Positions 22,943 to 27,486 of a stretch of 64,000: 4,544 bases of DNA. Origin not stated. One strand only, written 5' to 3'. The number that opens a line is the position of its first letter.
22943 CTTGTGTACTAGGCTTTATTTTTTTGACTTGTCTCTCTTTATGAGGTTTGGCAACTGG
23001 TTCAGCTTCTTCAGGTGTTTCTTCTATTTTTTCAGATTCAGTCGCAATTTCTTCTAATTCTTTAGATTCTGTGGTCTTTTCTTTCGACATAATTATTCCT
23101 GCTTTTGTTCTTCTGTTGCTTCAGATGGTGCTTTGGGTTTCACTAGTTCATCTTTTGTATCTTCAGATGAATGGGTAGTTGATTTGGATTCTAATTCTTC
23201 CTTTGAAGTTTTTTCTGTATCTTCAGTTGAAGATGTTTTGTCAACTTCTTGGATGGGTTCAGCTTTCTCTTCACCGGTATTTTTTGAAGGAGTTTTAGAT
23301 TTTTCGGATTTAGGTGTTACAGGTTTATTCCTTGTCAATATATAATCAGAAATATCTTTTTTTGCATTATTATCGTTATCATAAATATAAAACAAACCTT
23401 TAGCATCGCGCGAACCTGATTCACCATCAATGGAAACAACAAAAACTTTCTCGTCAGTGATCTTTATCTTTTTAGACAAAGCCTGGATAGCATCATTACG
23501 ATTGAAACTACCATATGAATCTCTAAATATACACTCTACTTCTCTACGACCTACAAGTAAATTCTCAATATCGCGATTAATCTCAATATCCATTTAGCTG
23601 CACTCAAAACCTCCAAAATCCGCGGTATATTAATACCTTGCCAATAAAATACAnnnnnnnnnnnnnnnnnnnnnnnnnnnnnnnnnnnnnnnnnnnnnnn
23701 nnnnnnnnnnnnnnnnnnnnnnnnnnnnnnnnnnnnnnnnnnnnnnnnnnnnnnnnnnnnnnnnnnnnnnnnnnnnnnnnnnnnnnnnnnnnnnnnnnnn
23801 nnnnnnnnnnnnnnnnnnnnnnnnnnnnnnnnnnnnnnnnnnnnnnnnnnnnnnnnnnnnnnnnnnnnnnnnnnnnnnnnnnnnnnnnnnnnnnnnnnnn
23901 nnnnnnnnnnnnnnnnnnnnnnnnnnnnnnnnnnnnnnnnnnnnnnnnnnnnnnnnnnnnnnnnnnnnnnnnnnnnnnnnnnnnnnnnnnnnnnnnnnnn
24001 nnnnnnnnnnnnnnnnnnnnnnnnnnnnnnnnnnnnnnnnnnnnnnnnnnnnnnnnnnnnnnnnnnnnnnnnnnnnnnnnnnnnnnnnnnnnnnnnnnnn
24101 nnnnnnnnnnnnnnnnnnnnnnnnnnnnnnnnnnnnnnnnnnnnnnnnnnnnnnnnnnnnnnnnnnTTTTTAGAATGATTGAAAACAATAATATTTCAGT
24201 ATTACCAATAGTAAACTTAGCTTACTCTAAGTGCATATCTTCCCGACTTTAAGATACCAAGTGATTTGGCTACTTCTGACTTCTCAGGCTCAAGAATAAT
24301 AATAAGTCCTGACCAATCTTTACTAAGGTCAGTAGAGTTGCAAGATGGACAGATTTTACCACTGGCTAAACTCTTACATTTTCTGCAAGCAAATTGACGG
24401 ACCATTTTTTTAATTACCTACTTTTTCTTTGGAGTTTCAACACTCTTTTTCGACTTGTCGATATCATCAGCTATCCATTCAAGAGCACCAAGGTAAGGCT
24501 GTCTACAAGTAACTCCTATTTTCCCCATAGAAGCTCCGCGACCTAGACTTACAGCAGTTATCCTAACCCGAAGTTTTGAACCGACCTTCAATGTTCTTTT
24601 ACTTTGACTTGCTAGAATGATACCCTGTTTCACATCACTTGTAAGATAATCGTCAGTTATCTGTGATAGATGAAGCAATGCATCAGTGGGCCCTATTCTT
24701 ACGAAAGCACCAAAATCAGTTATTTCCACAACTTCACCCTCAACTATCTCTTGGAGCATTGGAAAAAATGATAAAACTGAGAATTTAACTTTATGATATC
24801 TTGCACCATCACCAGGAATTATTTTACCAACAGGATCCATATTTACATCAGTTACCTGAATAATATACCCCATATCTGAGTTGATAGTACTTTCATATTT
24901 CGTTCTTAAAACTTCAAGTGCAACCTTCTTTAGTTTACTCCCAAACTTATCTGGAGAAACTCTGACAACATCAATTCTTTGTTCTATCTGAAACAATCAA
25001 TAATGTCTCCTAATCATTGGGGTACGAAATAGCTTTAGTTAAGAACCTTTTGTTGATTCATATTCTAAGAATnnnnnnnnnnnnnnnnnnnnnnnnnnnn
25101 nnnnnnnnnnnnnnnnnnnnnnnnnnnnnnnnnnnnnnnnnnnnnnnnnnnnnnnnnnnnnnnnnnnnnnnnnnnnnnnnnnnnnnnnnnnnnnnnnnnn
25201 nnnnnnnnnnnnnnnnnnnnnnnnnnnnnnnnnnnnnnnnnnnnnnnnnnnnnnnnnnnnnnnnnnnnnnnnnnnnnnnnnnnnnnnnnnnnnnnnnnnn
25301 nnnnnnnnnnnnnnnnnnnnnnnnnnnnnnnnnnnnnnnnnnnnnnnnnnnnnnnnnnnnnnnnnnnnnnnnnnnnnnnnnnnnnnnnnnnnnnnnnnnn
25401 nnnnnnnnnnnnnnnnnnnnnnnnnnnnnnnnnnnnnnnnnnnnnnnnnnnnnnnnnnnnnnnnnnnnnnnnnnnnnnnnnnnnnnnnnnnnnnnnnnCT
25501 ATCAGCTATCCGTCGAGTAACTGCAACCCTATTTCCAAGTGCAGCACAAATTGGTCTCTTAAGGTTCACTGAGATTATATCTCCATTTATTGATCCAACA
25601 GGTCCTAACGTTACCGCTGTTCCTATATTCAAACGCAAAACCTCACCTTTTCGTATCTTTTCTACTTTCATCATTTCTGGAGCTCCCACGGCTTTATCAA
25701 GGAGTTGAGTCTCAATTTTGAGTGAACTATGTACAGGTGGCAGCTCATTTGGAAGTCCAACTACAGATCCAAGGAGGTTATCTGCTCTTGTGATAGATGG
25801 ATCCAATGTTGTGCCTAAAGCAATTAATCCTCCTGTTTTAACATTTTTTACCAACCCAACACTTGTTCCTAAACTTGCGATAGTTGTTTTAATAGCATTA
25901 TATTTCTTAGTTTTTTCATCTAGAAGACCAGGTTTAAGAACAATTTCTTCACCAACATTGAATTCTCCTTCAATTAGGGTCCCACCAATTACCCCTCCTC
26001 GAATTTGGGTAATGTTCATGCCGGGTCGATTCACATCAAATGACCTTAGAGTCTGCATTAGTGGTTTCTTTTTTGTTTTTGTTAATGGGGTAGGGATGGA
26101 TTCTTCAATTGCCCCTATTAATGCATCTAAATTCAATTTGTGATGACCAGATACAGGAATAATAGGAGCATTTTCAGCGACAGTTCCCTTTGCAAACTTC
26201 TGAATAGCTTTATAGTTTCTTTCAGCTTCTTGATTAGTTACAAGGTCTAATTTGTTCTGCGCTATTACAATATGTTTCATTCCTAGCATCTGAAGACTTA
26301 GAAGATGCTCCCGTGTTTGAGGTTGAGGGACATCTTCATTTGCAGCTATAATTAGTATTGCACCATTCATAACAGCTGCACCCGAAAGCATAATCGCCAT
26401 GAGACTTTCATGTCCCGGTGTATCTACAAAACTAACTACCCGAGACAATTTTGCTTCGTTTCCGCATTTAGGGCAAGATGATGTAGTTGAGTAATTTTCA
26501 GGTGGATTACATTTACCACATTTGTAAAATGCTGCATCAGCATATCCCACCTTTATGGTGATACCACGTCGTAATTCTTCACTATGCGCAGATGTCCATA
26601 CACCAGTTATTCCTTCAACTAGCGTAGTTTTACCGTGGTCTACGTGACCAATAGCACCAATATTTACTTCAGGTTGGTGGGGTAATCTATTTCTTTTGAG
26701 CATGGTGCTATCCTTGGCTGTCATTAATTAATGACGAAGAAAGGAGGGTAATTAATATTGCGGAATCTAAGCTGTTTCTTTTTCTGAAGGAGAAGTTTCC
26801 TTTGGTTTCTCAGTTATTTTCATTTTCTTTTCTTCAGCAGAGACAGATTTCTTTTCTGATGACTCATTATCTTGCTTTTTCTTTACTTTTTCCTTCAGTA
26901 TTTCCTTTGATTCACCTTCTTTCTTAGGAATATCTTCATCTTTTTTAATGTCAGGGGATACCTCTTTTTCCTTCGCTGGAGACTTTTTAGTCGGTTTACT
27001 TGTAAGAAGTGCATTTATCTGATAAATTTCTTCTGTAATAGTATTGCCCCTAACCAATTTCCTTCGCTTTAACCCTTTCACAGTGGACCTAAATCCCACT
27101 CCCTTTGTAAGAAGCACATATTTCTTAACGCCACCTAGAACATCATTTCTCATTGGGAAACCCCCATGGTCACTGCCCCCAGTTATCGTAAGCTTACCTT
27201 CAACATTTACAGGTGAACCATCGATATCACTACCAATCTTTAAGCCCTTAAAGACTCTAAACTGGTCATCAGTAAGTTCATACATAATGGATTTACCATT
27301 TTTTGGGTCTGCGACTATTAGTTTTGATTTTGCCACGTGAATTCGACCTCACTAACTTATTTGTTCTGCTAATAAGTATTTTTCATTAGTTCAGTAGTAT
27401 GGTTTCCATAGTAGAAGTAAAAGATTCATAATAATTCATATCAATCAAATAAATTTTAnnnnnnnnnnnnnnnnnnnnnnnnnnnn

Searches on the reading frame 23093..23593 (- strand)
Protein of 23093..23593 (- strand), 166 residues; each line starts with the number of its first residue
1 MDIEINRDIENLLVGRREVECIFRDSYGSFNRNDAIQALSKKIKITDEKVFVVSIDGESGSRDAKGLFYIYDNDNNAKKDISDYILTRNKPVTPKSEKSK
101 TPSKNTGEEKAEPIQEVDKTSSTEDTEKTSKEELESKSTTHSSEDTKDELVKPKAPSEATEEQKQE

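Call 64: search_protein_families(library=pfam, proteins=[window:23093-23593:-], max_evalue=0.00001)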
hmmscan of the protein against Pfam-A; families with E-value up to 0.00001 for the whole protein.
window:23093-23593:- (166 aa): 1 family
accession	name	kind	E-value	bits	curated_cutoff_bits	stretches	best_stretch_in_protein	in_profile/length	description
PF01282.25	Ribosomal_S24e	-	1.3e-12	48.1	24.5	1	4-94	1-92/95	Ribosomal protein S24e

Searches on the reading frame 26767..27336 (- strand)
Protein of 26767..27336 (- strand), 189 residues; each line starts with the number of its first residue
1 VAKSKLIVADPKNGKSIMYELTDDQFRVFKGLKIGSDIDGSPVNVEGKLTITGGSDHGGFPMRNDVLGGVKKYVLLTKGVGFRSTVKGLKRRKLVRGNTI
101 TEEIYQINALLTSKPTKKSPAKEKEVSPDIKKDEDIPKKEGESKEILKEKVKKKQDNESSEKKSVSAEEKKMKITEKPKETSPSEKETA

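Call 65: search_protein_families(library=pfam, proteins=[window:26767-27336:-], max_evalue=0.00001)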
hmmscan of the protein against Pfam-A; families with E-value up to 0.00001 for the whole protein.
window:26767-27336:- (189 aa): 1 family
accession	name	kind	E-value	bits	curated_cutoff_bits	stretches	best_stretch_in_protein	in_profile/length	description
PF01092.24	Ribosomal_S6e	-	2.1e-30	105.5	26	1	5-118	2-119/125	Ribosomal protein S6e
